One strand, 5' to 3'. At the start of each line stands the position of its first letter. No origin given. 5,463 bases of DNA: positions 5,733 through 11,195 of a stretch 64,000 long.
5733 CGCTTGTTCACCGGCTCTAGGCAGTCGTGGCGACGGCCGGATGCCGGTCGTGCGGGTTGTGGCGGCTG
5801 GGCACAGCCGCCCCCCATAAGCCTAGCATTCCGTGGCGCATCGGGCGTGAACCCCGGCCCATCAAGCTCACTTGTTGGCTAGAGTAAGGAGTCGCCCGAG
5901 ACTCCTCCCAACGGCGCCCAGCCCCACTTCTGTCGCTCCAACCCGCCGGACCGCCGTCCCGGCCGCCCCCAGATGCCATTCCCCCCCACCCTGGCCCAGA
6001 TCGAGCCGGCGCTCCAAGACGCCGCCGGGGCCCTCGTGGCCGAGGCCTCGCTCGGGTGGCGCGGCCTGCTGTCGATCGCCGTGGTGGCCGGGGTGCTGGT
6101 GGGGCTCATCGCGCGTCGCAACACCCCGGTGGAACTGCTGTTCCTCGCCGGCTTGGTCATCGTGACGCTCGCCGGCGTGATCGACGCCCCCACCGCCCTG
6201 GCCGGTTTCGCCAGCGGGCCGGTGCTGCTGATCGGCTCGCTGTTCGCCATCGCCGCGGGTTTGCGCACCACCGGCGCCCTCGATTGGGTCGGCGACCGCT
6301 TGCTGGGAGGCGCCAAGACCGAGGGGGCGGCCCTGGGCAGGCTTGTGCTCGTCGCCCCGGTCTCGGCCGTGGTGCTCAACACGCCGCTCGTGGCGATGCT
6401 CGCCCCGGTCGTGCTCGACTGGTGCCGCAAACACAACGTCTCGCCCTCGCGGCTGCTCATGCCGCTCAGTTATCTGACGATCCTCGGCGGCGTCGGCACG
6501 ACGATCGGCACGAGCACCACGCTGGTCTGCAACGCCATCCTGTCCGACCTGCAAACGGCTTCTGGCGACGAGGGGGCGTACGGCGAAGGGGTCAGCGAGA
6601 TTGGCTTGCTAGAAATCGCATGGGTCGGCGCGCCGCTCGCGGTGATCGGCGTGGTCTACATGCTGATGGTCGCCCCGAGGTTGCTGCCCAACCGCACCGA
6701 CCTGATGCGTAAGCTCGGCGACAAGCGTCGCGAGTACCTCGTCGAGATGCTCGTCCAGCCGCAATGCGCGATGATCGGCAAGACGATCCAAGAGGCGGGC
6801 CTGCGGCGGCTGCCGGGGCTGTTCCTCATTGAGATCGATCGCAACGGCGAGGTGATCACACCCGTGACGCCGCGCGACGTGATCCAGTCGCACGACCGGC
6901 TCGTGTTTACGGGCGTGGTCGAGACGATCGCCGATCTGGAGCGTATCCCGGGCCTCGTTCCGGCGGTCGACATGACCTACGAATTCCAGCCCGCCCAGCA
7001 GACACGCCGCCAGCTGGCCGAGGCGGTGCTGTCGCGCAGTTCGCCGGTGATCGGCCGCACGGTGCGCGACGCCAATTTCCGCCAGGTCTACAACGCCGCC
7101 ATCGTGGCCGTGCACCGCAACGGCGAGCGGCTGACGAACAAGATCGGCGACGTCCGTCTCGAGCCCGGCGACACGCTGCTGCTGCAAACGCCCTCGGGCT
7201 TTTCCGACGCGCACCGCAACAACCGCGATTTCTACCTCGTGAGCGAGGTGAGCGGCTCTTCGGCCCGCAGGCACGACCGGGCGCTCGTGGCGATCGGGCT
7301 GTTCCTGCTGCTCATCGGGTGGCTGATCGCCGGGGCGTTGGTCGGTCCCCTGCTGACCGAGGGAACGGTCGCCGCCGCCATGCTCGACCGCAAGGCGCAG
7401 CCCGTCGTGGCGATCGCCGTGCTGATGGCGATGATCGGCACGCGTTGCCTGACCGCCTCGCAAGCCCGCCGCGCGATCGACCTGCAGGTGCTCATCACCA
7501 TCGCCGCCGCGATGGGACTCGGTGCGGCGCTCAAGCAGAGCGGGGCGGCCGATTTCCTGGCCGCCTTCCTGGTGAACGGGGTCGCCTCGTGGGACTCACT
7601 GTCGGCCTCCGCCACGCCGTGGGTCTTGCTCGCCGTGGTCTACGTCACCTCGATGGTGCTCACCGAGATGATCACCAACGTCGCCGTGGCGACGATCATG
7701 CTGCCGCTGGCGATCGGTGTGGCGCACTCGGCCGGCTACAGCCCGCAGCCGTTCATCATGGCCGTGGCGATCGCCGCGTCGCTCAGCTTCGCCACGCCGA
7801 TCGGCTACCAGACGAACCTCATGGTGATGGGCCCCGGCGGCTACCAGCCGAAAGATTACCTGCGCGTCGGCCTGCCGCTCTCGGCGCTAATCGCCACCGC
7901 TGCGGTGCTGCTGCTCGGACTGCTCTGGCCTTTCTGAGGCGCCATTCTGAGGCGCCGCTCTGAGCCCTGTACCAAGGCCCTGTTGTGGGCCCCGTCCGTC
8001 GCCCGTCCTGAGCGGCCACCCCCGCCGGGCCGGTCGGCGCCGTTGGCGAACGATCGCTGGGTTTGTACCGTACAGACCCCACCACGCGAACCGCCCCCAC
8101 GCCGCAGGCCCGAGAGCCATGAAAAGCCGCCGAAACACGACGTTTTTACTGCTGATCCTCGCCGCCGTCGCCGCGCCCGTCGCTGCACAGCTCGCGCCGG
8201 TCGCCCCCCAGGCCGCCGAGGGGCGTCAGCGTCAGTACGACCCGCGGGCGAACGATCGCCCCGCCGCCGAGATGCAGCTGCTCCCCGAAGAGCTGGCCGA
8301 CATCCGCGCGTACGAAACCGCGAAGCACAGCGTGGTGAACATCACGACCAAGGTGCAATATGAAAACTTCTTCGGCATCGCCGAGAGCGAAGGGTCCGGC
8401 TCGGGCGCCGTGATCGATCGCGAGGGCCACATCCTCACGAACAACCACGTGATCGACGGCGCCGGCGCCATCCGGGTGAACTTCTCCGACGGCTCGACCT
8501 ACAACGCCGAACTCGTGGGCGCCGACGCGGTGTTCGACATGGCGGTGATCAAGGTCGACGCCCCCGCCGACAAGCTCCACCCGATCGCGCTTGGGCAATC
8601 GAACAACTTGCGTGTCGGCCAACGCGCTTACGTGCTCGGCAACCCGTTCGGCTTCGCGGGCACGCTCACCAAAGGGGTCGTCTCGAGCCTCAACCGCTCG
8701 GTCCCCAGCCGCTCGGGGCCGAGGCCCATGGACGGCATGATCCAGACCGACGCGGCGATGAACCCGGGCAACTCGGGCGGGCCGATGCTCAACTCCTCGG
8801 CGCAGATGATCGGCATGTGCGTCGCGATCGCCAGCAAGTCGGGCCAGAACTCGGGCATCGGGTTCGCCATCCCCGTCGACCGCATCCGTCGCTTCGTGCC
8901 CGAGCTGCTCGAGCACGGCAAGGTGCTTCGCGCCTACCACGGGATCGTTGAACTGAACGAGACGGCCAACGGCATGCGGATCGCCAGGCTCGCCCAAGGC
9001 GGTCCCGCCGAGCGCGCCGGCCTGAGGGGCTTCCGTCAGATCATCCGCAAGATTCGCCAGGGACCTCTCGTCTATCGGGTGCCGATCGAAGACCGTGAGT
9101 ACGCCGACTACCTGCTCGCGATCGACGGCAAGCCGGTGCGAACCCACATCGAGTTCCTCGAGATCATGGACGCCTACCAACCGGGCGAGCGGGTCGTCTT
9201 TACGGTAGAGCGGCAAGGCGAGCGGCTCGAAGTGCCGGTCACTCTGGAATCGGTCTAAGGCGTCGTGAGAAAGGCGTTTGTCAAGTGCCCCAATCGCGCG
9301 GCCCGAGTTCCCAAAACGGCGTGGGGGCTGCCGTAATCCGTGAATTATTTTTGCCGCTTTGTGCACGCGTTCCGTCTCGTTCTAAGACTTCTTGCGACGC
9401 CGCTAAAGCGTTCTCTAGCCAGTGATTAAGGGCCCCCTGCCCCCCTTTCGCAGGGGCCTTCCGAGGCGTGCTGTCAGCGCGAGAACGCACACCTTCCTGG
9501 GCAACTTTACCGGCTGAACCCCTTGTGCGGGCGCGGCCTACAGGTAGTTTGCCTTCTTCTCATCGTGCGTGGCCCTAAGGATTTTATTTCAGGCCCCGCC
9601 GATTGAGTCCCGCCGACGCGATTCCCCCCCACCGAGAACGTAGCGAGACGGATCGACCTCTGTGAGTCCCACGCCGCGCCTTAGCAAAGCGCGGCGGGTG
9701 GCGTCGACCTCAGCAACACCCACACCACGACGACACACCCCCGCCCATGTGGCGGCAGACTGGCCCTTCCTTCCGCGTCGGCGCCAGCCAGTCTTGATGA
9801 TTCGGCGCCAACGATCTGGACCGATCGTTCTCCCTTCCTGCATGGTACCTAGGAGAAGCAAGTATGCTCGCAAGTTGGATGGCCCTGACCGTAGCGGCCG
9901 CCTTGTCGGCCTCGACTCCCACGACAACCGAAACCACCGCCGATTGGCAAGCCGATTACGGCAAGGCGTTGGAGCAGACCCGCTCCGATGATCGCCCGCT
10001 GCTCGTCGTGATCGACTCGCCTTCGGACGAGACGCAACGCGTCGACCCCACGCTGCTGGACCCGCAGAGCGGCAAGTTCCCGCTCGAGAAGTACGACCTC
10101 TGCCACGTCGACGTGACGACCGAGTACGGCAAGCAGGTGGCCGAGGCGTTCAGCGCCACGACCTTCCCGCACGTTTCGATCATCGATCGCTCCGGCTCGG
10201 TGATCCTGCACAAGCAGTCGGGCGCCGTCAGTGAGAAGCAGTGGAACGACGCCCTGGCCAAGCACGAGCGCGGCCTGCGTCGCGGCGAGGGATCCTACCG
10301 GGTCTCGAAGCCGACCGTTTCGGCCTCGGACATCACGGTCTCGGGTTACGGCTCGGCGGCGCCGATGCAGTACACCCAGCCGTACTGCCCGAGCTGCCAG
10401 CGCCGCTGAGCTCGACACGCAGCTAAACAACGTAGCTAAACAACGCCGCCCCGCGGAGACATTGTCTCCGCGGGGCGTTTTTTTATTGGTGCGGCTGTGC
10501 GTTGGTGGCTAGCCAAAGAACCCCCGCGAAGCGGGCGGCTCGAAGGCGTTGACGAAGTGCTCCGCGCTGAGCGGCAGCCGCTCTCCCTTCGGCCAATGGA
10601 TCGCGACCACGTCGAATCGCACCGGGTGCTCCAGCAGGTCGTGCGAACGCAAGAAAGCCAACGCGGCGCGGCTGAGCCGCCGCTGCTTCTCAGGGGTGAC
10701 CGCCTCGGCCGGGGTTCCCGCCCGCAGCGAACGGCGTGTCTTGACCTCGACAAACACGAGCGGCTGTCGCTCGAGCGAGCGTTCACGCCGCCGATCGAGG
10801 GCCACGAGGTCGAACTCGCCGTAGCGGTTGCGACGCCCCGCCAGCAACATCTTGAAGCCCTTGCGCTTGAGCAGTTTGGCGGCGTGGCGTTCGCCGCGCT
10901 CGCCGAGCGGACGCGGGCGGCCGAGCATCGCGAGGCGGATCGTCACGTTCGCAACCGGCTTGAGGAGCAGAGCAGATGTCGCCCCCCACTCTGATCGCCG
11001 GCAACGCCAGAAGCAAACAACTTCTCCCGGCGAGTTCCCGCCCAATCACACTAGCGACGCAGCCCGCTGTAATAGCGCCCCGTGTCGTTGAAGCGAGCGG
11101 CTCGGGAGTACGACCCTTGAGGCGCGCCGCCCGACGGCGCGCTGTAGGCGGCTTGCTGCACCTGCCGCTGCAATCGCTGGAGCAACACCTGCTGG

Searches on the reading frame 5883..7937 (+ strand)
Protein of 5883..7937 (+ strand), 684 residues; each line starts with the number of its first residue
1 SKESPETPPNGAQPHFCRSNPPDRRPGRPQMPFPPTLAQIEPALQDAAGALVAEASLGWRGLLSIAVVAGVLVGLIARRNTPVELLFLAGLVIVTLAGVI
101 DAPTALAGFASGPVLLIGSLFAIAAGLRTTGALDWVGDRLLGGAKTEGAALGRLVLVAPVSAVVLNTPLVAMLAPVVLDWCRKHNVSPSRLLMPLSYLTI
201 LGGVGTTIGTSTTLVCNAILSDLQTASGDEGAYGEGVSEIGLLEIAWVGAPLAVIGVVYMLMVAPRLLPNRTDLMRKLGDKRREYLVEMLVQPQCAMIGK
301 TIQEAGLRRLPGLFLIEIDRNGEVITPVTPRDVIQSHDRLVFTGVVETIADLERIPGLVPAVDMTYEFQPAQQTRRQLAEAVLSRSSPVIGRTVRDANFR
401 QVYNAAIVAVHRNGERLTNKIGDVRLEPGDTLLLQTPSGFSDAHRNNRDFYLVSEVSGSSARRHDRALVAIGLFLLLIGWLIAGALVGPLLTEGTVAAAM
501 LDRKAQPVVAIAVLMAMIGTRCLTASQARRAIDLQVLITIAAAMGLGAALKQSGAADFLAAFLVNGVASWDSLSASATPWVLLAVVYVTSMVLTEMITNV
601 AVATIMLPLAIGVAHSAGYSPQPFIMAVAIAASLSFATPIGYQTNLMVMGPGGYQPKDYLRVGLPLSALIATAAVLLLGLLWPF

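Call 31: search_protein_families(library=pfam, proteins=[window:5883-7937:+], max_evalue=0.0001)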
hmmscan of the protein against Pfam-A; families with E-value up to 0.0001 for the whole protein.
window:5883-7937:+ (684 aa): 3 families
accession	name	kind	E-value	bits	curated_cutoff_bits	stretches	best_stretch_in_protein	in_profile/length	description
PF03600.22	CitMHS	-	6.3e-58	196.9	31.9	1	81-621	9-326/336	Citrate transporter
PF02080.26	TrkA_C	-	1e-24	86.6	27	2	378-437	1-59/71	TrkA-C domain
PF06808.19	DctM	-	3e-05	23.5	23.8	1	470-642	216-373/413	Tripartite ATP-independent periplasmic transporter, DctM component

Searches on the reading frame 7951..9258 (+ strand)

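Call 31: search_protein_families(library=pfam, proteins=[window:7951-9258:+], max_evalue=0.0001)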
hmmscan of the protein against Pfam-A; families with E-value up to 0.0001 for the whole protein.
window:7951-9258:+ (435 aa): 4 families
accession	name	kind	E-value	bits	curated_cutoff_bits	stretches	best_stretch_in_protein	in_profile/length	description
PF13365.12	Trypsin_2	-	6.4e-33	115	27.6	1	150-289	1-144/144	Trypsin-like peptidase domain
PF00089.32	Trypsin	-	4.9e-19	69.5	20.6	1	149-315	25-219/220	Trypsin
PF13180.12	PDZ_2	-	2.8e-06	27.9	27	1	334-432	6-80/80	PDZ domain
PF17820.7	PDZ_6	-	1.3e-05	25.3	27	0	386-421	20-54/54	PDZ domain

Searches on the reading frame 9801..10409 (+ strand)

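Call 31: search_protein_families(library=pfam, proteins=[window:9801-10409:+], max_evalue=0.0001)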
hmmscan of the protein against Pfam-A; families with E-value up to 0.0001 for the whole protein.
window:9801-10409:+ (202 aa): 1 family
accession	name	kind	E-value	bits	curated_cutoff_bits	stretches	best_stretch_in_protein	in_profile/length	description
PF13899.12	Thioredoxin_7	-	3.9e-06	27.3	27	1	48-129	1-82/83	Thioredoxin-like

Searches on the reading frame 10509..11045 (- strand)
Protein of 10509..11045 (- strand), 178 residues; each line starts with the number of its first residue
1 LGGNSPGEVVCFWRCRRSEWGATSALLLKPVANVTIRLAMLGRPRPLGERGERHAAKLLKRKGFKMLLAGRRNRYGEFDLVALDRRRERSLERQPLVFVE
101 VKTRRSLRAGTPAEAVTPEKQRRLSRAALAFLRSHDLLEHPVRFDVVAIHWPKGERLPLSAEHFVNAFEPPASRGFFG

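Call 31: search_protein_families(library=pfam, proteins=[window:10509-11045:-], max_evalue=0.0001)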
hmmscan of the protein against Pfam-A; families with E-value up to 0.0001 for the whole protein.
window:10509-11045:- (178 aa): 1 family
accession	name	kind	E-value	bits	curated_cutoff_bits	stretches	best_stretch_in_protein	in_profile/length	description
PF02021.23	UPF0102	-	1.4e-23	83.5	23.6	1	51-149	1-80/80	Uncharacterised protein family UPF0102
